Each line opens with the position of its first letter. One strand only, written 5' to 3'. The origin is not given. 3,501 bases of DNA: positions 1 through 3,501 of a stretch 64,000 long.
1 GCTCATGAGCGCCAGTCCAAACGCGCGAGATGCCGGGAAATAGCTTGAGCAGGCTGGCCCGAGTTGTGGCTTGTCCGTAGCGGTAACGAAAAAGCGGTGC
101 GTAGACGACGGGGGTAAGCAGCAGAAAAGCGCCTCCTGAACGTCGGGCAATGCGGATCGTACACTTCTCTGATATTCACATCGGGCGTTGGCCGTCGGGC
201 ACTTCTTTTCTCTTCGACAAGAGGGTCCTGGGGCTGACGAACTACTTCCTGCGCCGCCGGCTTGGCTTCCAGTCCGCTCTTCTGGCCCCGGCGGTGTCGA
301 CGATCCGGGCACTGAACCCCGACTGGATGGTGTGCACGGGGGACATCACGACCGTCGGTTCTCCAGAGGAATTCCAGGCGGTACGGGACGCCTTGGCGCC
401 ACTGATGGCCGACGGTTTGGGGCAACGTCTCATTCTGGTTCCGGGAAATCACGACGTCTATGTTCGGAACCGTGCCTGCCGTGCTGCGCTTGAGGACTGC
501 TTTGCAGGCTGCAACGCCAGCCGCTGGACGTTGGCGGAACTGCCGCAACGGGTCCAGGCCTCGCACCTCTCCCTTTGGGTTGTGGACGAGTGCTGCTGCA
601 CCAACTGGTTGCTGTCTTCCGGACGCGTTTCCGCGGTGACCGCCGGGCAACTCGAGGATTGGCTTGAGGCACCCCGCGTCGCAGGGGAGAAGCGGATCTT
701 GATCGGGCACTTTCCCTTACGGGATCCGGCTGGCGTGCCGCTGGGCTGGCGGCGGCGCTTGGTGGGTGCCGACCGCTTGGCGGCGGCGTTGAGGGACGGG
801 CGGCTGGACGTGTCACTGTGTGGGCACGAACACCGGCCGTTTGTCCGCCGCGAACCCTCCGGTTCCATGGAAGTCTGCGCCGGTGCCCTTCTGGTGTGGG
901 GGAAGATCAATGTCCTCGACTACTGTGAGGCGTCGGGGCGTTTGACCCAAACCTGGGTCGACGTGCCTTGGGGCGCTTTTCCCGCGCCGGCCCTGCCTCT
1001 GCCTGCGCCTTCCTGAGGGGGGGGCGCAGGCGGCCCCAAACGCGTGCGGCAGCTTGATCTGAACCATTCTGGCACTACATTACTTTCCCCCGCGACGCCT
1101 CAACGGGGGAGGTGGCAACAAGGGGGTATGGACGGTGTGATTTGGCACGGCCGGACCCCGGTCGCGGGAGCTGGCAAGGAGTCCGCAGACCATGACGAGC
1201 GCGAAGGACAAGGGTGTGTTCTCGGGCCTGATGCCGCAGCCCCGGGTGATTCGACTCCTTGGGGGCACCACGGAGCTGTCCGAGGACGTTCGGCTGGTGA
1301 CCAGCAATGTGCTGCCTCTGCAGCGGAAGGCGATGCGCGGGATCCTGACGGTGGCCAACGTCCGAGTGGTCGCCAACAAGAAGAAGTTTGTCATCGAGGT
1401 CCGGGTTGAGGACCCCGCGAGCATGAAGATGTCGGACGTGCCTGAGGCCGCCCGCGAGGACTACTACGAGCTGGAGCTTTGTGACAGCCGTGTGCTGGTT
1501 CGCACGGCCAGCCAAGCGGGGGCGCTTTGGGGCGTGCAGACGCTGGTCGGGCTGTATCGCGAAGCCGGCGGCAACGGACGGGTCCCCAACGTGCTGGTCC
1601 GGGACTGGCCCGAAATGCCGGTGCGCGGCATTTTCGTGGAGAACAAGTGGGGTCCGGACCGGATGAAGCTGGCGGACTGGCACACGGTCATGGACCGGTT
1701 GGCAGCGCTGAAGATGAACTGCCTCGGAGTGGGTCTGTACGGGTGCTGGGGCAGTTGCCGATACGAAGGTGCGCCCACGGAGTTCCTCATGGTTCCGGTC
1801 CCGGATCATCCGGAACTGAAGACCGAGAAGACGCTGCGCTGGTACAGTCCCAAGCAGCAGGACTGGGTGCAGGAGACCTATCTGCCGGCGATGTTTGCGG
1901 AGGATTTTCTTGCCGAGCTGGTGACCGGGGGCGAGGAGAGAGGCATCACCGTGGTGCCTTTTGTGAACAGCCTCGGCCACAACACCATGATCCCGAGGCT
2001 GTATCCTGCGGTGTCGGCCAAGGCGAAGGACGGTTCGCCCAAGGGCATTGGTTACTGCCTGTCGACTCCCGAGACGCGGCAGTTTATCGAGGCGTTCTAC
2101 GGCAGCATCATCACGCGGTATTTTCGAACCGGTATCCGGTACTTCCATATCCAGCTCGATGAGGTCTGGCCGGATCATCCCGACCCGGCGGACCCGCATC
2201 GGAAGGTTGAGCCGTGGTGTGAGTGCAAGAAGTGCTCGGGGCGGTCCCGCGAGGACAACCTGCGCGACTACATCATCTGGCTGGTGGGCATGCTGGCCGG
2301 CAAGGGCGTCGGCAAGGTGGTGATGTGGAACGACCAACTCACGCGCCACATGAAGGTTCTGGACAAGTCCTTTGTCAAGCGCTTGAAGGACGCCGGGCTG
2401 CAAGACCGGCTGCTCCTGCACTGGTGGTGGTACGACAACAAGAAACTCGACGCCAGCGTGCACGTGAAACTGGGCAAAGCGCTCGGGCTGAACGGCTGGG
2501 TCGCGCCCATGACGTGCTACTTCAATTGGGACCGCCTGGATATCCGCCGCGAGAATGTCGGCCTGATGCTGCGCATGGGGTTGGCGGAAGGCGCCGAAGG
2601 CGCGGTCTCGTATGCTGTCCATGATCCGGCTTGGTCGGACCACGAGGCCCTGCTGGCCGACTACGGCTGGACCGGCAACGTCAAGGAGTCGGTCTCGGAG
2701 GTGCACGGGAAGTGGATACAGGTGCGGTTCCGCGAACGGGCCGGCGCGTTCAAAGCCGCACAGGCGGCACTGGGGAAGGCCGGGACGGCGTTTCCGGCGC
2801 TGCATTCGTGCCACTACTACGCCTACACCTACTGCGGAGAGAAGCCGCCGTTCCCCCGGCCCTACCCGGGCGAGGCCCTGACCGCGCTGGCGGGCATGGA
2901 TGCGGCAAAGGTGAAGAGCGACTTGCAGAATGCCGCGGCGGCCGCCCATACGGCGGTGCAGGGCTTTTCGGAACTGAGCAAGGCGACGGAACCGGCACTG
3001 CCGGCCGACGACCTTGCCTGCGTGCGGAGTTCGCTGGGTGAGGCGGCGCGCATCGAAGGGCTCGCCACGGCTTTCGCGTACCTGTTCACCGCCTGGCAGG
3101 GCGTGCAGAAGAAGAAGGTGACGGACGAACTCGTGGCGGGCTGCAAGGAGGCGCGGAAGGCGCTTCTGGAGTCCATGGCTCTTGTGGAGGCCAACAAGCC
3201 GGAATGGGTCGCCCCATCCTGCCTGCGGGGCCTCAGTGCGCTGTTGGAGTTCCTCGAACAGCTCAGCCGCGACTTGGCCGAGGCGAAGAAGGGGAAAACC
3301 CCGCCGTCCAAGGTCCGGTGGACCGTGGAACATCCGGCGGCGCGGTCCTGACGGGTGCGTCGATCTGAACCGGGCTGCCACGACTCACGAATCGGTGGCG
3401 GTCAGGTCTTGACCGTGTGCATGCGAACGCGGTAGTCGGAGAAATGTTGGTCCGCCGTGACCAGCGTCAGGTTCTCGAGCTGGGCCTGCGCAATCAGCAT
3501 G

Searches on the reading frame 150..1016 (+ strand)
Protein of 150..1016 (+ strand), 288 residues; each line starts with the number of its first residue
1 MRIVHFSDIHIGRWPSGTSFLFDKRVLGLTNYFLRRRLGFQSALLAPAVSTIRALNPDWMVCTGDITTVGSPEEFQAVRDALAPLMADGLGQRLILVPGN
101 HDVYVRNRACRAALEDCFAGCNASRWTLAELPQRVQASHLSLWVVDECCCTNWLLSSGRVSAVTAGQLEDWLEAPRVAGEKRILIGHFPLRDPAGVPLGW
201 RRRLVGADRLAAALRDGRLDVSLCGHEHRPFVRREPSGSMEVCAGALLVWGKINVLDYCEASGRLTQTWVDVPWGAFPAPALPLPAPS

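Call 72: search_protein_families(library=pfam, proteins=[window:150-1016:+], max_evalue=0.00001)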
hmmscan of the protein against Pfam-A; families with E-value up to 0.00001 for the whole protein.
window:150-1016:+ (288 aa): 2 families
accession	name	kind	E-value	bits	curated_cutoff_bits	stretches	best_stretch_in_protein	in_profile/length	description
PF00149.33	Metallophos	-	5.9e-18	66.4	21.5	1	1-230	1-191/191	Calcineurin-like phosphoesterase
PF12850.12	Metallophos_2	-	2.8e-07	31.1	27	1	1-236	1-125/154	Calcineurin-like phosphoesterase superfamily domain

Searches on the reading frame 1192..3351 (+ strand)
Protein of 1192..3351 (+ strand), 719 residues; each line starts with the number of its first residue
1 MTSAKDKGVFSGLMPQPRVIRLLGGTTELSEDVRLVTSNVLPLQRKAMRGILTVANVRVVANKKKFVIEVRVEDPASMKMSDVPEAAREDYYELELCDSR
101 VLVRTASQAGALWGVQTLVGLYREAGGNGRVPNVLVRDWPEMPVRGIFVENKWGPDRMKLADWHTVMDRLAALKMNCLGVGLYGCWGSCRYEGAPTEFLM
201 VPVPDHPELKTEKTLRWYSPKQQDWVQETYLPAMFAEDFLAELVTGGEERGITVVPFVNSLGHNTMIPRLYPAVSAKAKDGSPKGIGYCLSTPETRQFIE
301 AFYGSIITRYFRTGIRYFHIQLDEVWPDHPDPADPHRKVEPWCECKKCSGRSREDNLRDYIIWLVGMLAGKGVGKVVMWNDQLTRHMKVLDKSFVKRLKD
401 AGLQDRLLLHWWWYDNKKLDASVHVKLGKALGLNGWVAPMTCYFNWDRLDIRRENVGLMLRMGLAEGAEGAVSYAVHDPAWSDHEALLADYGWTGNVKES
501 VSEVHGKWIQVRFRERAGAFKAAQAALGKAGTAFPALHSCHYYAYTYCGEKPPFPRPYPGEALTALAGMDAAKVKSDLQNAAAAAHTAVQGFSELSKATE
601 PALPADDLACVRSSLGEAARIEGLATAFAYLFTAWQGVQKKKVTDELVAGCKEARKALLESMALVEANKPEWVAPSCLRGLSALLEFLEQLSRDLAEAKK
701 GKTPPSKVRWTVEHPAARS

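Call 72: search_protein_families(library=pfam, proteins=[window:1192-3351:+], max_evalue=0.00001)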
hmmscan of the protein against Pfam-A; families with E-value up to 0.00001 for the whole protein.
window:1192-3351:+ (719 aa): 2 families
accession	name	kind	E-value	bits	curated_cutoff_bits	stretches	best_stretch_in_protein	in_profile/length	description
PF02838.20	Glyco_hydro_20b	-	6e-11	43.6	26.1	1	13-139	4-124/124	Glycosyl hydrolase family 20, domain 2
PF00728.28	Glyco_hydro_20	-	3.2e-08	33.7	22.3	1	164-393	21-233/348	Glycosyl hydrolase family 20, catalytic domain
